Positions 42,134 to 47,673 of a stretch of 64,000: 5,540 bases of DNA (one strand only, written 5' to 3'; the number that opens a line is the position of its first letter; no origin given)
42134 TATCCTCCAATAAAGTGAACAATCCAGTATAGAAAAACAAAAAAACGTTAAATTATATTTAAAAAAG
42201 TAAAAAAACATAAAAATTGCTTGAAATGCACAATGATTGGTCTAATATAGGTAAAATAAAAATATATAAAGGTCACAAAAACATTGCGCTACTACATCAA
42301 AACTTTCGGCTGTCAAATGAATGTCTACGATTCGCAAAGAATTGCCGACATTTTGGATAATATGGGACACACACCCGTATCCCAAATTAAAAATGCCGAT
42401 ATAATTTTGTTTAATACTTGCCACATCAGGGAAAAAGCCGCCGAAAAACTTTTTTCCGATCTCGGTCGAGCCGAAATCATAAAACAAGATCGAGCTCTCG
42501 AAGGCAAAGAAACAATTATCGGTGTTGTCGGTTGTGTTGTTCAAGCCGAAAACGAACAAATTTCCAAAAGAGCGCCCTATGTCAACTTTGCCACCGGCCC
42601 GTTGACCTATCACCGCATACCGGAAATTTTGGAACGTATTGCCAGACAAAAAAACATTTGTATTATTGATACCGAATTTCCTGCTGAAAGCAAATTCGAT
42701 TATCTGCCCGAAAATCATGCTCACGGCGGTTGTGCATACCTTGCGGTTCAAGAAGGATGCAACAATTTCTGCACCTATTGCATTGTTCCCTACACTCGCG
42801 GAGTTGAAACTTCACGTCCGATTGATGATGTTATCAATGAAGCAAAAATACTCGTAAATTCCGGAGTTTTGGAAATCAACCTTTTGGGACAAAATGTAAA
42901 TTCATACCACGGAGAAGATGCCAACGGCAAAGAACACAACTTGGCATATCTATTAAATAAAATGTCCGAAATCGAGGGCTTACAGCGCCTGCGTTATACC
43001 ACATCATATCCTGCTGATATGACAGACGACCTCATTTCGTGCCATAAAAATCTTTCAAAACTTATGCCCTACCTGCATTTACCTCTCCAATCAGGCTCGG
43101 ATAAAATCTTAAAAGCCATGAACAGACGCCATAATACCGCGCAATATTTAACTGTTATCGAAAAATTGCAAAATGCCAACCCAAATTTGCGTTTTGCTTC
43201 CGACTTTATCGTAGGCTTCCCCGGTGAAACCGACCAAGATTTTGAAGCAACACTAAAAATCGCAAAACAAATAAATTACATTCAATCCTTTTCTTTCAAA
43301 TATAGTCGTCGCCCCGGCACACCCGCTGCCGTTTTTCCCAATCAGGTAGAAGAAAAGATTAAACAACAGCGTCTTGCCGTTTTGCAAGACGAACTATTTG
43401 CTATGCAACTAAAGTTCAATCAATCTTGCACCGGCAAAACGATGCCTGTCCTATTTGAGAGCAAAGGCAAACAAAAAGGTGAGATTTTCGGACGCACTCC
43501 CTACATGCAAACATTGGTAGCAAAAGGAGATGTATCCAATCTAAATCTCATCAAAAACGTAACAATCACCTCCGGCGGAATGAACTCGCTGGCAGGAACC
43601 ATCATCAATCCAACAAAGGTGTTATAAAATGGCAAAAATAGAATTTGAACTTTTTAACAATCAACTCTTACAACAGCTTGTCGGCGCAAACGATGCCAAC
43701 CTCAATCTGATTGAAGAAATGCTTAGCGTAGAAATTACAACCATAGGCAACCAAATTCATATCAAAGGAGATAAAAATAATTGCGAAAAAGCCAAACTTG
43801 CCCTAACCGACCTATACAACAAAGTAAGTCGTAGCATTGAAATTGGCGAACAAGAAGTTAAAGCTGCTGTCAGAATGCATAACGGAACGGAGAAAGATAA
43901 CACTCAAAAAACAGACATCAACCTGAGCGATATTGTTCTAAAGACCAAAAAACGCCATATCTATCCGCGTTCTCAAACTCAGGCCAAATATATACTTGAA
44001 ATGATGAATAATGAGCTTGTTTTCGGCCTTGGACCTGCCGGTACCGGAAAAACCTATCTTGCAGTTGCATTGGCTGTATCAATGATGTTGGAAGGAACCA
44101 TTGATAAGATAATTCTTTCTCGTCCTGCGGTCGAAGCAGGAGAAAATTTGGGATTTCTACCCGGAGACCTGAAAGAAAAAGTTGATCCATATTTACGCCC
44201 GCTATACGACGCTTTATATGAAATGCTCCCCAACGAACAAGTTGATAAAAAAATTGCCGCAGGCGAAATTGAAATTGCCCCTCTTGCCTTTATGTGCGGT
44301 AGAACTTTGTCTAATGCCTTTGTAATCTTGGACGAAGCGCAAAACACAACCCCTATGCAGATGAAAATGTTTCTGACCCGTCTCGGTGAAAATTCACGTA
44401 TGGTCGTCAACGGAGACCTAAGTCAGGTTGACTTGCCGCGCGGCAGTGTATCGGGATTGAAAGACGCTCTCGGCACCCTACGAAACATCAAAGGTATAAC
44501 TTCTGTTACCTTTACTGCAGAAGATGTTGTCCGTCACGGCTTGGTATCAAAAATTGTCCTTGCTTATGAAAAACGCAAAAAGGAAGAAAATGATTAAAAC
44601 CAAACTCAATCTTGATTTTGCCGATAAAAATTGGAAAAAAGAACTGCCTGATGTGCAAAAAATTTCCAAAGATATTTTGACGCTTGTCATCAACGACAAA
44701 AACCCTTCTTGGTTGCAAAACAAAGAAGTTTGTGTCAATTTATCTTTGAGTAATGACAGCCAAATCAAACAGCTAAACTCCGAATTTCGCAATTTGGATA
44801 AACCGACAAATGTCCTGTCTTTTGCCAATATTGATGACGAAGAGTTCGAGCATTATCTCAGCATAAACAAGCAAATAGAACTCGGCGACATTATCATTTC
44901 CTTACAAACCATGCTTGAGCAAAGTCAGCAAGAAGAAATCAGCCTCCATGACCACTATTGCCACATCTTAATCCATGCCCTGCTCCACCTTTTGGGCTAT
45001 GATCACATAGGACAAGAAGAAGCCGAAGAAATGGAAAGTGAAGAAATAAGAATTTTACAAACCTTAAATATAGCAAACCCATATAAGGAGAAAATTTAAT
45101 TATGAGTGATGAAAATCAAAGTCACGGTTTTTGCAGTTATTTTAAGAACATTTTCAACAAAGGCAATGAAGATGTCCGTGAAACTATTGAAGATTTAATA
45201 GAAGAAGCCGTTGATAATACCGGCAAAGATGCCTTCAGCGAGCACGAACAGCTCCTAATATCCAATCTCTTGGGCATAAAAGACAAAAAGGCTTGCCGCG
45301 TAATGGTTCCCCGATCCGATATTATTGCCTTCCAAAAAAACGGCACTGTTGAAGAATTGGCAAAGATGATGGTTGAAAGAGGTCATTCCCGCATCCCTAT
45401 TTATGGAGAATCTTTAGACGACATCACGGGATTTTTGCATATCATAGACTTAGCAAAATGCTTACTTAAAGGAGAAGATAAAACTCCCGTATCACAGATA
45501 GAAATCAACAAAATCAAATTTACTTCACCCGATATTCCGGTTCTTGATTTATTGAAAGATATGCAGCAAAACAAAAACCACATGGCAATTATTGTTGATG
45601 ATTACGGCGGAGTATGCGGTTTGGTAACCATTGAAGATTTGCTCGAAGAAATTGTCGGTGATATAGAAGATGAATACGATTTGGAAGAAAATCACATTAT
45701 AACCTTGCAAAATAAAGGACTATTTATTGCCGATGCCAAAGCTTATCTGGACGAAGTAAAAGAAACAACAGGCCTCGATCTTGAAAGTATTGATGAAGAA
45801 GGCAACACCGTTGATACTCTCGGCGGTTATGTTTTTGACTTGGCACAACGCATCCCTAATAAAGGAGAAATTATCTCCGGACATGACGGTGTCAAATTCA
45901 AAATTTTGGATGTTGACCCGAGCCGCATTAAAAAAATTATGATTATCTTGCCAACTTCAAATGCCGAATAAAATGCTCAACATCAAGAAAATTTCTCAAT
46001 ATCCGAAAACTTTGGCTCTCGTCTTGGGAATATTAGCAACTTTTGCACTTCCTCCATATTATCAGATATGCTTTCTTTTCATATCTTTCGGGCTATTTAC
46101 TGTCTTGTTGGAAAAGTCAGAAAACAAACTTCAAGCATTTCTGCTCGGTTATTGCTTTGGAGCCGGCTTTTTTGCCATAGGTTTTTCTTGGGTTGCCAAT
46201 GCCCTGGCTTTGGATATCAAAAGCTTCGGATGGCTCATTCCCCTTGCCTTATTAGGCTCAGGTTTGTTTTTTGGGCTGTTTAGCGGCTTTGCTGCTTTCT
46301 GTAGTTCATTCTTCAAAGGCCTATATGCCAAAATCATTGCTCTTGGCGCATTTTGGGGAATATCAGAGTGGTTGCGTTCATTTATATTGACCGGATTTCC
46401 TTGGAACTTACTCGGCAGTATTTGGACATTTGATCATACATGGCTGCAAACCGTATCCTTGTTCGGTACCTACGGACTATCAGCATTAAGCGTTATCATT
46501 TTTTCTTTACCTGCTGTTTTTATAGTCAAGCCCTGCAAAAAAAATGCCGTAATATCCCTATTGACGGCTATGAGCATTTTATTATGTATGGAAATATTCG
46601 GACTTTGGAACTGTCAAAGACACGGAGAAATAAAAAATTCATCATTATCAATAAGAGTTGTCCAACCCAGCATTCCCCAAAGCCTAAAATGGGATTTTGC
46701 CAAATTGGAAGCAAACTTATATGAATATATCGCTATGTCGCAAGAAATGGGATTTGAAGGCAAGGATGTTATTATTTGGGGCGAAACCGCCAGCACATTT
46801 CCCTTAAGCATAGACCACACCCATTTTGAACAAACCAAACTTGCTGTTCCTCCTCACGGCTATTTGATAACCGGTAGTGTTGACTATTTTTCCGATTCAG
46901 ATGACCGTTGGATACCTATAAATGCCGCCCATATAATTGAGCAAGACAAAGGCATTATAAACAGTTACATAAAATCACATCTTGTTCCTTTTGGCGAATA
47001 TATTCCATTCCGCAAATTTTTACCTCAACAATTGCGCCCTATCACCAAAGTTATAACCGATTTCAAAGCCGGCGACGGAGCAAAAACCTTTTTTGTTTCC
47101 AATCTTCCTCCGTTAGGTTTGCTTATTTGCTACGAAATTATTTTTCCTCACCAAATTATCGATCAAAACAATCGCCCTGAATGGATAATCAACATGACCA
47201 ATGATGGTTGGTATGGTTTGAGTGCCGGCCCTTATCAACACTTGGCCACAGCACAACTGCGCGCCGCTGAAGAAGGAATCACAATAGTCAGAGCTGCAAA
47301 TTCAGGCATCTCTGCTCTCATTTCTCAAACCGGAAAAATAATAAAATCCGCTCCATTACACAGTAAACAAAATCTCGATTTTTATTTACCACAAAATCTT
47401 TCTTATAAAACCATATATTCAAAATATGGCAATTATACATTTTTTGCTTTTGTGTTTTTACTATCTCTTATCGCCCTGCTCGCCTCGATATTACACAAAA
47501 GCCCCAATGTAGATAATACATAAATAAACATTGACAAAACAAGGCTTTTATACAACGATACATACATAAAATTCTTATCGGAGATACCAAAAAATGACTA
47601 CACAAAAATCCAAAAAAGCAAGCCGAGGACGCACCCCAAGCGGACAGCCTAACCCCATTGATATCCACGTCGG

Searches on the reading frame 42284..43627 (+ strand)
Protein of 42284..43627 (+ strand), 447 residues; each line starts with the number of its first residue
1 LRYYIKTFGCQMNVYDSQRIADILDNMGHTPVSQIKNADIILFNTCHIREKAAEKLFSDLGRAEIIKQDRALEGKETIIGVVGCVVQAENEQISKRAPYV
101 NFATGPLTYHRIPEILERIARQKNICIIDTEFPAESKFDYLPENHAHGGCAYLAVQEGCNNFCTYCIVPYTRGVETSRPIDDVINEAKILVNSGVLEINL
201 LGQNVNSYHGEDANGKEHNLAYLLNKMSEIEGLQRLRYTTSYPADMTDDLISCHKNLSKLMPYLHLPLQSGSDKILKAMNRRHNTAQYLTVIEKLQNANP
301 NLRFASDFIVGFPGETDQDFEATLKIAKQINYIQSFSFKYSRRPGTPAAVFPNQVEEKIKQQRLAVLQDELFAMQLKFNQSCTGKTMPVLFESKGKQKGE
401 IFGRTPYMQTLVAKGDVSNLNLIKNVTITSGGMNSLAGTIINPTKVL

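Call 79: search_protein_families(library=pfam, proteins=[window:42284-43627:+], max_evalue=0.00001)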
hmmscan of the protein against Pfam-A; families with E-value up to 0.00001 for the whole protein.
window:42284-43627:+ (447 aa): 2 families
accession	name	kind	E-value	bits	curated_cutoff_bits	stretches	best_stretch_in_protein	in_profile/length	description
PF00919.26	UPF0004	-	7.5e-28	96.9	27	1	2-104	1-97/98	Uncharacterized protein family UPF0004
PF04055.27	Radical_SAM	-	4.9e-27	95.5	29.5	1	155-325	3-164/166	Radical SAM superfamily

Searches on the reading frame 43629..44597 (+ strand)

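Call 79: search_protein_families(library=pfam, proteins=[window:43629-44597:+], max_evalue=0.00001)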
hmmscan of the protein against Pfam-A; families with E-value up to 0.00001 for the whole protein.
window:43629-44597:+ (322 aa): 1 family
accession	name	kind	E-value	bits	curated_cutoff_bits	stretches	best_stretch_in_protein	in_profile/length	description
PF02562.22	PhoH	-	6.1e-91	303.9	27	1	111-314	2-205/205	PhoH-like protein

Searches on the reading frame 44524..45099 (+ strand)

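Call 79: search_protein_families(library=pfam, proteins=[window:44524-45099:+], max_evalue=0.00001)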
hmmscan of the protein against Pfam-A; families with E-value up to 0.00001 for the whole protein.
window:44524-45099:+ (191 aa): 1 family
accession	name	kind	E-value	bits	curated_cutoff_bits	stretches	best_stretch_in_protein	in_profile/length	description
PF02130.23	YbeY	-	1.1e-33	116.2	25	1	45-180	8-128/129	Endoribonuclease YbeY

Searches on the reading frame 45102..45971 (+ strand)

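Call 79: search_protein_families(library=pfam, proteins=[window:45102-45971:+], max_evalue=0.00001)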
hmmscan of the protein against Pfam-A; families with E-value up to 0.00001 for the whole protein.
window:45102-45971:+ (289 aa): 2 families
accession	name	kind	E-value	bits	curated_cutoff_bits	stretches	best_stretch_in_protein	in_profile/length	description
PF00571.33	CBS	-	2.4e-17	63.4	24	2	131-185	2-56/57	CBS domain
PF03471.22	CorC_HlyC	-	3.3e-16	59.5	27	1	204-282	4-78/81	Transporter associated domain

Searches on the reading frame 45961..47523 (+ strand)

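Call 79: search_protein_families(library=pfam, proteins=[window:45961-47523:+], max_evalue=0.00001)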
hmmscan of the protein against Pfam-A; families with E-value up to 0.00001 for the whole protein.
window:45961-47523:+ (520 aa): 2 families
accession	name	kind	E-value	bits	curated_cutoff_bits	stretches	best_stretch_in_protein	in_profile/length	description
PF20154.4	LNT_N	-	2.7e-24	86.6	27.1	1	23-180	2-156/159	Apolipoprotein N-acyltransferase N-terminal domain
PF00795.27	CN_hydrolase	-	6.2e-22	78.6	23.2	1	231-468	2-238/256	Carbon-nitrogen hydrolase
